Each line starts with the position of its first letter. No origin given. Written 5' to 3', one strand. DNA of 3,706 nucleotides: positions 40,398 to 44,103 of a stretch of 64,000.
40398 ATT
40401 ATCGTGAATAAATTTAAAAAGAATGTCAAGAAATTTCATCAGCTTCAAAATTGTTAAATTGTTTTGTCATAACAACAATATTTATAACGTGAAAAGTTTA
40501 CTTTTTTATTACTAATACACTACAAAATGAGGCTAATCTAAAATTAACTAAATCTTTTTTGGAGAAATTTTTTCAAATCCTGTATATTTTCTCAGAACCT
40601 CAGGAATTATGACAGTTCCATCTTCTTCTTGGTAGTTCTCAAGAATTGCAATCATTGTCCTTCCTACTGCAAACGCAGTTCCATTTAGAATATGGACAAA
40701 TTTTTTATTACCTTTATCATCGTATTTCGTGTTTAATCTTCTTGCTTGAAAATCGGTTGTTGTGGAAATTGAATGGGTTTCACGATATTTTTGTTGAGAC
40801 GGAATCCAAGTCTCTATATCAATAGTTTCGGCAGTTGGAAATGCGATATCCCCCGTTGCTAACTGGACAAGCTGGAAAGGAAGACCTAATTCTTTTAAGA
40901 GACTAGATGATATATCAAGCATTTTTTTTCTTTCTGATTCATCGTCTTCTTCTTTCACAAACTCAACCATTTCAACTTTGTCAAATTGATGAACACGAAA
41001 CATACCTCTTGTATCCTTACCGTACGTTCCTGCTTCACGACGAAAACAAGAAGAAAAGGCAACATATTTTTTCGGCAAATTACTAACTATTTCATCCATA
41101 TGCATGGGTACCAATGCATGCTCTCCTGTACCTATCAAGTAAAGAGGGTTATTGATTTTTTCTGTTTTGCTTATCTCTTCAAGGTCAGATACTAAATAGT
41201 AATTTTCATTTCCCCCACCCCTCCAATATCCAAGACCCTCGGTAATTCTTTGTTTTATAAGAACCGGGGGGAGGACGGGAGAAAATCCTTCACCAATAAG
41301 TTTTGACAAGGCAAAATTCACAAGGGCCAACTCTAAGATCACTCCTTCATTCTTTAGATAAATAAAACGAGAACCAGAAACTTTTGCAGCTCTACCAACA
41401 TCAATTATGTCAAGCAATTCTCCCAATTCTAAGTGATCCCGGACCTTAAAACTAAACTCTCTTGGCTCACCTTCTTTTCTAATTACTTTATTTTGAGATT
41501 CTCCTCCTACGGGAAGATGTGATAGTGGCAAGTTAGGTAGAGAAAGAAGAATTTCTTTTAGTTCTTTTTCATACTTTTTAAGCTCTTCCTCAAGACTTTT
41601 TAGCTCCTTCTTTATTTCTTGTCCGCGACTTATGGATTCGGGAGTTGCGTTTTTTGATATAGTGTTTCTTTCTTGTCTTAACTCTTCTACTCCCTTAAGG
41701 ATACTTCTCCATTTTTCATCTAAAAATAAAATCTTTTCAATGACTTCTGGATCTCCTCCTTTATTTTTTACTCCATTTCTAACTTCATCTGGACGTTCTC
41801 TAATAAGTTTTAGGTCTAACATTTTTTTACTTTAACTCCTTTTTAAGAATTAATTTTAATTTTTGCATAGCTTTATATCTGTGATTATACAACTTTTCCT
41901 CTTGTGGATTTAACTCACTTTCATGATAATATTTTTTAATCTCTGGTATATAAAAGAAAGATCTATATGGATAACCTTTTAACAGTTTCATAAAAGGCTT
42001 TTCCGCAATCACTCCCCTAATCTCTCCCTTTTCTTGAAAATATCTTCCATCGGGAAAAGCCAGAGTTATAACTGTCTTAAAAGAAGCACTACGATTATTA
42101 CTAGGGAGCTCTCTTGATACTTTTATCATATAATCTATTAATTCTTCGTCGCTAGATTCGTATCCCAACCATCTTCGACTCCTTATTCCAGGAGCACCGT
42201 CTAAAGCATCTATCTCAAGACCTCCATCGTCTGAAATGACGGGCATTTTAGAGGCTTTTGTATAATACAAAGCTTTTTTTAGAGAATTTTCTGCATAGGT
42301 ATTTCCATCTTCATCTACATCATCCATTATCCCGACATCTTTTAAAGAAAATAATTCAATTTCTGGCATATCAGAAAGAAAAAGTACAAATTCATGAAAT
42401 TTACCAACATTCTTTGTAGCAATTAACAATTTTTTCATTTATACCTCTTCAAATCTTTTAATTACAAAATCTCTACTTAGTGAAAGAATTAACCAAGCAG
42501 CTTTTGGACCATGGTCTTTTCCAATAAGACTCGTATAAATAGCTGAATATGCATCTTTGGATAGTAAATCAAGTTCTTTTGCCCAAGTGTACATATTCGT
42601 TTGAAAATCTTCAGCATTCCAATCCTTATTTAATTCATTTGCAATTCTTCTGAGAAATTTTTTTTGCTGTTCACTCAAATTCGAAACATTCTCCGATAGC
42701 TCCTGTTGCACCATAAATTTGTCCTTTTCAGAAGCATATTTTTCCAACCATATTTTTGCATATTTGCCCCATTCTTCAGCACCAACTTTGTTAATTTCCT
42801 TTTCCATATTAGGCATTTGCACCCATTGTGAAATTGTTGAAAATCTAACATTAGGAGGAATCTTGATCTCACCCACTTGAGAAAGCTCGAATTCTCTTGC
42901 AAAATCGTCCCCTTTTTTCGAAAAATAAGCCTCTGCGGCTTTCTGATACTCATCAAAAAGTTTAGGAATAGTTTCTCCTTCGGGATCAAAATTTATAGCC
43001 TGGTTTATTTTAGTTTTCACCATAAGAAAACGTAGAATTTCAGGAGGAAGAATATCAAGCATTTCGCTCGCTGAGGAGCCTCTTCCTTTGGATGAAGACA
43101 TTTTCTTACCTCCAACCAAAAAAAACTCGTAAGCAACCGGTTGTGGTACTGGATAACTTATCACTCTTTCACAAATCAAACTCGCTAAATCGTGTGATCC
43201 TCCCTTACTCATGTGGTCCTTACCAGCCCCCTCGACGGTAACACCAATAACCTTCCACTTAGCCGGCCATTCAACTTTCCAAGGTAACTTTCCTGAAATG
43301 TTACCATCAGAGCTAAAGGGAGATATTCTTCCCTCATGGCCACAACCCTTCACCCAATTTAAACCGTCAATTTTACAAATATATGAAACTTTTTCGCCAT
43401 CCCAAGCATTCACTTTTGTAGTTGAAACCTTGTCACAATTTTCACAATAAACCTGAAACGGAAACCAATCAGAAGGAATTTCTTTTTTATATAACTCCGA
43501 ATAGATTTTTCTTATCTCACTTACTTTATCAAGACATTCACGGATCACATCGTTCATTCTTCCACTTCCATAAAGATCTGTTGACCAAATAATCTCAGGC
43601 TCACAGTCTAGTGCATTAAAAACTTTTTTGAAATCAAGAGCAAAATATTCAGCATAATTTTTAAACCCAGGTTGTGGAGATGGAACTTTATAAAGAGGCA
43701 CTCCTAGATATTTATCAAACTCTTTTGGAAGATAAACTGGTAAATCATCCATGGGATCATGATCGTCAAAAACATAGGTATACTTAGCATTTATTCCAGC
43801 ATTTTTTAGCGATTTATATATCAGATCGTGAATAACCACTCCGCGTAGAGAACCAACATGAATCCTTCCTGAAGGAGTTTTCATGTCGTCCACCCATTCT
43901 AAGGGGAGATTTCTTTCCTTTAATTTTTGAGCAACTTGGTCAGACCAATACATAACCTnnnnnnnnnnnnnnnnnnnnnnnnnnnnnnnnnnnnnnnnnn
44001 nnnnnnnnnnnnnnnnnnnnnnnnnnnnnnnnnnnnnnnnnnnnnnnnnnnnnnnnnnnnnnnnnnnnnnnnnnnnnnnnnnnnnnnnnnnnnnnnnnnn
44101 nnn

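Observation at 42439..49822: Class I and class II lysyl-tRNA synthetases sit 2.7 kb apart, with the class II copy inside a compositionally foreign island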

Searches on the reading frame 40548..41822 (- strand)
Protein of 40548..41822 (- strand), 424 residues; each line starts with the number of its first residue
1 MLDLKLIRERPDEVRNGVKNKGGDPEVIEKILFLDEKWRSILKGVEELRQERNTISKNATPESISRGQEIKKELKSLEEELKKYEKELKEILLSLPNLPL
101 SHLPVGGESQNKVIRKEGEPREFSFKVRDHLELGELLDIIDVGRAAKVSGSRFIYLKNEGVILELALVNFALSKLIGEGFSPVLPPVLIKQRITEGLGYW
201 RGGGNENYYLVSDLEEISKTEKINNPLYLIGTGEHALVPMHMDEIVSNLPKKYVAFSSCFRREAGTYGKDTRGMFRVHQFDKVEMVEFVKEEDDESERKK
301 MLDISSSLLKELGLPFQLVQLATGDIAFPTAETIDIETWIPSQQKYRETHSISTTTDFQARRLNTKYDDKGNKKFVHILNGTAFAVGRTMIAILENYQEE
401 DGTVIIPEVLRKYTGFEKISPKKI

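Call 3: search_protein_families(library=pfam, proteins=[window:40548-41822:-], max_evalue=0.01)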
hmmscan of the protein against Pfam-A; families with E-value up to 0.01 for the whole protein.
window:40548-41822:- (424 aa): 2 families
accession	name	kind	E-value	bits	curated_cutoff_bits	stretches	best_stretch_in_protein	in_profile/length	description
PF00587.30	tRNA-synt_2b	-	1.9e-35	123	29.3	1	225-397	9-179/179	tRNA synthetase class II core domain (G, H, P, S and T)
PF02403.27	Seryl_tRNA_N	-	5.9e-24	84.8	28.2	1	1-99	1-108/108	Seryl-tRNA synthetase N-terminal domain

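Call 4: search_protein_families(library=ncbifam, proteins=[window:40548-41822:-], max_evalue=0.01)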
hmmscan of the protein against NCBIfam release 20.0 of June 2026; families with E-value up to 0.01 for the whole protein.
window:40548-41822:- (424 aa): 6 families
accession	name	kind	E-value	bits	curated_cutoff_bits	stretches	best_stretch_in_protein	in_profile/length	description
TIGR00414.1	serS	equivalog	3.7e-129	431.4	301.65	1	1-414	1-418/418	serine--tRNA ligase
TIGR00418.1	thrS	equivalog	1.4e-11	44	383.65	1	126-348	169-376/565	threonine--tRNA ligase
NF003211.1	PRK04173.1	equivalog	1.3e-08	34.1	312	1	272-401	207-346/454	glycine--tRNA ligase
NF002120.0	PRK00960.1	equivalog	0.00027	19.6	611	1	243-347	327-441/518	serine--tRNA ligase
NF011484.0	PRK14894.1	equivalog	0.00028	19.2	1050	0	273-413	184-318/539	glycine--tRNA ligase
TIGR00415.1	serS_MJ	equivalog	0.0015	17.1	489.55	1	244-316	326-396/518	serine--tRNA ligase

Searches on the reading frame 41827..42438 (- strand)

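Call 3: search_protein_families(library=pfam, proteins=[window:41827-42438:-], max_evalue=0.01)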
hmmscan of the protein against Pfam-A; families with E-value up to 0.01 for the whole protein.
window:41827-42438:- (203 aa): 1 family
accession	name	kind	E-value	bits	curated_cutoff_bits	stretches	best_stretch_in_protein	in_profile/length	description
PF01725.21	Ham1p_like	-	3.8e-39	134.9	22.5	1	4-195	1-184/186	Ham1 family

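Call 4: search_protein_families(library=ncbifam, proteins=[window:41827-42438:-], max_evalue=0.01)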
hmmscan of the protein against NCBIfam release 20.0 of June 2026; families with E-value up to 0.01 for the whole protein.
window:41827-42438:- (203 aa): 8 families
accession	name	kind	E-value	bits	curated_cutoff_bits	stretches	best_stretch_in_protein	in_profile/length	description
NF011397.0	PRK14822.1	equivalog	1.6e-44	151.7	234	1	1-201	1-196/201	XTP/dITP diphosphatase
NF011399.0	PRK14824.1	subfamily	7.7e-33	113.6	267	1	2-200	3-202/206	putative deoxyribonucleotide triphosphate pyrophosphatase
NF011398.0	PRK14823.1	equivalog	1.5e-29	103.2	272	1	2-200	1-190/191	non-canonical purine NTP diphosphatase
TIGR00042.1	TIGR00042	equivalog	3.4e-29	101.6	145.35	1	3-198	1-183/184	RdgB/HAM1 family non-canonical purine NTP pyrophosphatase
NF002698.0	PRK02491.1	equivalog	1e-22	80.6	301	1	3-195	129-317/328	nucleoside-triphosphate diphosphatase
NF011400.0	PRK14825.1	equivalog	2.5e-19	69.8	246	1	1-202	1-198/199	putative deoxyribonucleotide triphosphate pyrophosphatase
NF011401.0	PRK14826.1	equivalog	3.6e-19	69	268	1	4-200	11-218/226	putative deoxyribonucleotide triphosphate pyrophosphatase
NF011396.0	PRK14821.1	equivalog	6.3e-17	61.7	203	1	3-202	2-184/185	XTP/dITP diphosphatase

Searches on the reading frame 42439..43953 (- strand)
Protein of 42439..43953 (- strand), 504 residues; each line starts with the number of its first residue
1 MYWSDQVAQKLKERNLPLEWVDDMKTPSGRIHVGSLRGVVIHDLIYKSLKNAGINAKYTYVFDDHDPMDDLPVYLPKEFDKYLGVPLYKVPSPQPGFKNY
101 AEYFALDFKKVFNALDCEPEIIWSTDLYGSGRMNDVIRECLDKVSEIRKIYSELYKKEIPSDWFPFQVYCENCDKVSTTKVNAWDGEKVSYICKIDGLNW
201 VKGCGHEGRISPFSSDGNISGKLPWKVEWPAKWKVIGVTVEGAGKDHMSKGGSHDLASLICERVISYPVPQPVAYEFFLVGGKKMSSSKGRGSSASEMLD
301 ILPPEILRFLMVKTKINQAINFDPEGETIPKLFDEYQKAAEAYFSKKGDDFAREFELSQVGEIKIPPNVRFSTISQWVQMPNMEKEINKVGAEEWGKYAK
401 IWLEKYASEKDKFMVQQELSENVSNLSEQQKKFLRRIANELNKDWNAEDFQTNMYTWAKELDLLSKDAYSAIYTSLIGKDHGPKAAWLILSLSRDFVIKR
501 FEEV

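Call 3: search_protein_families(library=pfam, proteins=[window:42439-43953:-], max_evalue=0.01)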
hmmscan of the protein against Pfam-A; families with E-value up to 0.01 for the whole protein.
window:42439-43953:- (504 aa): 5 families
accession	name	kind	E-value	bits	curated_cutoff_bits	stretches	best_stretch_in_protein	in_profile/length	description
PF01921.24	tRNA-synt_1f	-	7.2e-94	315.1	27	1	2-354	2-353/360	tRNA synthetases class I (K)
PF19269.4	Anticodon_2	-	1e-06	29.6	23.6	1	423-503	57-139/141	Anticodon binding domain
PF01406.26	tRNA-synt_1e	-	3e-05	24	27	0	277-323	246-292/301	tRNA synthetases class I (C) catalytic domain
PF09334.17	tRNA-synt_1g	-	7e-05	22.2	20.1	1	268-322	310-366/391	tRNA synthetases class I (M)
PF00133.28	tRNA-synt_1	-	0.0055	15.9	22.7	0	282-323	373-414/414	tRNA synthetases class I (I, L, M and V)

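Call 4: search_protein_families(library=ncbifam, proteins=[window:42439-43953:-], max_evalue=0.01)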
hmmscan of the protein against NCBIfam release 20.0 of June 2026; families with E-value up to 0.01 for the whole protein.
window:42439-43953:- (504 aa): 6 families
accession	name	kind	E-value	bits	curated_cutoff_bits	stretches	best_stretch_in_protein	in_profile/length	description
TIGR00467.1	lysS_arch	equivalog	2.4e-108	362.9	147.55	1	1-502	1-512/515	lysine--tRNA ligase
NF001968.0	PRK00750.1-2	equivalog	2.3e-34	118.7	648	1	27-485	45-503/528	lysine--tRNA ligase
TIGR00398.1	metG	equivalog_domain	7.8e-05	21.6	336.35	1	273-315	316-359/530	methionine--tRNA ligase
NF001100.0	PRK00133.1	equivalog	0.00012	20.8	587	1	273-315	319-363/676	methionine--tRNA ligase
TIGR00464.1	gltX_bact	equivalog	0.00026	20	289.95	1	410-502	372-464/470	glutamate--tRNA ligase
TIGR00435.1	cysS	equivalog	0.00053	19.2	340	0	275-325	256-306/466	cysteine--tRNA ligase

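Call 37: search_solved_structures(query=window:42439-43953:-, max_evalue=0.00001, show_alignments=2)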
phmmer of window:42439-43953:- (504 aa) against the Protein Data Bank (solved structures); distinct sequences matched with E-value up to 0.00001: 1.
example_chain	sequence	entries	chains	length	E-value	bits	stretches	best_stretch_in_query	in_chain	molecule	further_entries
1irx_A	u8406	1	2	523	3.8e-65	223.8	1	2-501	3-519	lysyl-tRNA synthetase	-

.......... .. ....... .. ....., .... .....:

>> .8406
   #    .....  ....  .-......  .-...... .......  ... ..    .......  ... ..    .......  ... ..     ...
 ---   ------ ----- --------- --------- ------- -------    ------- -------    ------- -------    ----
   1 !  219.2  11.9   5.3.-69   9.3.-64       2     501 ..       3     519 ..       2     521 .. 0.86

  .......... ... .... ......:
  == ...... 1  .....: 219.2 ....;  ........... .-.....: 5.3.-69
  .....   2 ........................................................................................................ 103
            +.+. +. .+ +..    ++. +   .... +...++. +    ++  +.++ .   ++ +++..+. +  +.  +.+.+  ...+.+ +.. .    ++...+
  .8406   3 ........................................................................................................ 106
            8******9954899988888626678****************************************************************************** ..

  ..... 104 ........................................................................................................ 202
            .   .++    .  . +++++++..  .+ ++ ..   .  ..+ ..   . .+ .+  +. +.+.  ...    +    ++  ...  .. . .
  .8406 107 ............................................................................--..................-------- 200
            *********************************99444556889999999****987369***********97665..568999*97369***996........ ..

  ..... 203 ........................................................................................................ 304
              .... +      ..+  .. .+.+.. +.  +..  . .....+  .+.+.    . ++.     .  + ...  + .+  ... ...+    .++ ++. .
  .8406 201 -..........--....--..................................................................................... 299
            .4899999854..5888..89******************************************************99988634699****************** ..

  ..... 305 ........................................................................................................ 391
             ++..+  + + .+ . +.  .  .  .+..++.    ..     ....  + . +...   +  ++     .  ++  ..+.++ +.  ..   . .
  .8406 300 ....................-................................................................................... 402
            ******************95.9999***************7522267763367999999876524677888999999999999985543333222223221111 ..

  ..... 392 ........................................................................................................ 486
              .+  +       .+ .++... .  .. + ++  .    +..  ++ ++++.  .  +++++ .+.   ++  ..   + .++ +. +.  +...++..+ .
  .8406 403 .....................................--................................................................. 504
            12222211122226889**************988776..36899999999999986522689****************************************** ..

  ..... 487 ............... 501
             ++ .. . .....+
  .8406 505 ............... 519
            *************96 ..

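Call 57: list_cluster_members(proteins=[window:42439-43953:-, window:46625-48133:-, window:45068-46477:-, window:43959-45068:-, window:48136-48759:-, window:48845-49813:-])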
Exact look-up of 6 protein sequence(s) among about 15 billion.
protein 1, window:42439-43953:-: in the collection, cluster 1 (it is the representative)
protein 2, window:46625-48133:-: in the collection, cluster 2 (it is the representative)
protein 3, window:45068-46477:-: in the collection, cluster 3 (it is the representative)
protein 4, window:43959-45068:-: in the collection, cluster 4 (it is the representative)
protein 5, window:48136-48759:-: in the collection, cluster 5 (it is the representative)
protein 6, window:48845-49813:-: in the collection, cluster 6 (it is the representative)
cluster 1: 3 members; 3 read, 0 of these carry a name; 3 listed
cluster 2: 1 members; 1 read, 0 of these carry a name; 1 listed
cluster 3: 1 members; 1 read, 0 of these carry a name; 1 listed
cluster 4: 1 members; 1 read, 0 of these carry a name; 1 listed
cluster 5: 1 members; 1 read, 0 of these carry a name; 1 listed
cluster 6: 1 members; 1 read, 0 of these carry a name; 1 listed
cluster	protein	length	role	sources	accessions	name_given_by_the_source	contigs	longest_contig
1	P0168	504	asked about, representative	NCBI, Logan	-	-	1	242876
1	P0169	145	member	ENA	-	-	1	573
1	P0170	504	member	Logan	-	-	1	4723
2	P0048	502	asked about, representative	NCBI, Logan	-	-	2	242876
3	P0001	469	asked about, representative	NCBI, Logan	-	-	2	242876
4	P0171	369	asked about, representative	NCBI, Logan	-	-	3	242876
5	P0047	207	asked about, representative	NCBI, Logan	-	-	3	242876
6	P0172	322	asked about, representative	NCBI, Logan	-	-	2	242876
